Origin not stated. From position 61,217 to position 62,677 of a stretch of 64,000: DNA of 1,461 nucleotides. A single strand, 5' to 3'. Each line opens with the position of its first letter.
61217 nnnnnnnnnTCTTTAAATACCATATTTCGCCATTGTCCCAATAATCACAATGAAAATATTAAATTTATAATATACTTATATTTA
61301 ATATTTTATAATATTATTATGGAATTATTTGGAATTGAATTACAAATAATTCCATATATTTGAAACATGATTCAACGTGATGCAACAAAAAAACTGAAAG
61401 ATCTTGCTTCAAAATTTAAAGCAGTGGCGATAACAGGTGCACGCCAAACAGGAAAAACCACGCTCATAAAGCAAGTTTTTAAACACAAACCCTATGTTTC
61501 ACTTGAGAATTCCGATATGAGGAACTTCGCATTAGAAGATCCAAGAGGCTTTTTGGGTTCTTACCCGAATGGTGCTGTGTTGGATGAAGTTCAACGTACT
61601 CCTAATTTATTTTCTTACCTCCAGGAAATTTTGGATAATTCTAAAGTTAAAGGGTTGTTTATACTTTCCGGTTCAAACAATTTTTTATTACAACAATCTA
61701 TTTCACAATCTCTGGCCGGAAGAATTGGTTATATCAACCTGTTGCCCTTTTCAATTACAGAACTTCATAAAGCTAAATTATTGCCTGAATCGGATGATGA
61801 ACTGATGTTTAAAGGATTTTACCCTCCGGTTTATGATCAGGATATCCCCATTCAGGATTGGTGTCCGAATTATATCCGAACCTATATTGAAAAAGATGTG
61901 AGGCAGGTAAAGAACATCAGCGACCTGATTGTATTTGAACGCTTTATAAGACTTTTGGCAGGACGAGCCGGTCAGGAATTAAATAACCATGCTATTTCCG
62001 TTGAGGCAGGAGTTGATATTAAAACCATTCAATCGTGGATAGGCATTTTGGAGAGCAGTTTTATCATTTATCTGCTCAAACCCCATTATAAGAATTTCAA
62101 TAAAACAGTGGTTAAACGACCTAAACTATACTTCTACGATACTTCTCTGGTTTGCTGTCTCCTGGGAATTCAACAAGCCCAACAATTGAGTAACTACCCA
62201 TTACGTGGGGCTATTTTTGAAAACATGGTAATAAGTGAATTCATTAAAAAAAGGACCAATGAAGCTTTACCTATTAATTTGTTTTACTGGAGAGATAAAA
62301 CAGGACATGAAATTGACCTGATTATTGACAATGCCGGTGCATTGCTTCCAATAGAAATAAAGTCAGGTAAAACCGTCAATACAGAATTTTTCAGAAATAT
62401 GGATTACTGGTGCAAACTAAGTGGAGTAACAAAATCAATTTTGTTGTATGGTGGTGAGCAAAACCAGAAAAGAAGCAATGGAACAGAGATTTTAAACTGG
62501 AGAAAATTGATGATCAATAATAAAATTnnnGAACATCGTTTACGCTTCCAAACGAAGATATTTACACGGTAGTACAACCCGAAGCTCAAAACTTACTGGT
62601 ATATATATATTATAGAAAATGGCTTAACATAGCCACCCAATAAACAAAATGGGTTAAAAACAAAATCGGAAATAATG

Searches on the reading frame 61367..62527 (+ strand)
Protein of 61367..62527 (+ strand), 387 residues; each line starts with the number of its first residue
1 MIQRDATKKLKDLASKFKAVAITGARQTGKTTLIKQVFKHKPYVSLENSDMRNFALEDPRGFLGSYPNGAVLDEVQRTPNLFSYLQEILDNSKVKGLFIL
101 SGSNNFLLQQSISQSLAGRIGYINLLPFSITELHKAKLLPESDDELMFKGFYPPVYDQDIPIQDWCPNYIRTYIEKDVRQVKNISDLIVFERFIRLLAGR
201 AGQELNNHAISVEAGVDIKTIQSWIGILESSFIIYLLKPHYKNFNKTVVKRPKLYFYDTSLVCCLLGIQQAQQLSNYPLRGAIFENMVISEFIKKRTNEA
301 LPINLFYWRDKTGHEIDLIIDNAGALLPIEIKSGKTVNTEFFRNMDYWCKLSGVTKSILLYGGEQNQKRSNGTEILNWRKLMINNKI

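Call 28: search_protein_families(library=pfam, proteins=[window:61367-62527:+], max_evalue=0.001)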
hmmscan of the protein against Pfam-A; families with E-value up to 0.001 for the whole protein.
window:61367-62527:+ (387 aa): 2 families
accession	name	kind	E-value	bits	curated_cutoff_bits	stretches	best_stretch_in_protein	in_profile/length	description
PF13635.12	DUF4143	-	2e-48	164.6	28.1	1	175-334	1-160/160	Domain of unknown function (DUF4143)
PF13173.12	AAA_14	-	5e-28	98.1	27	1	17-133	2-128/129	AAA domain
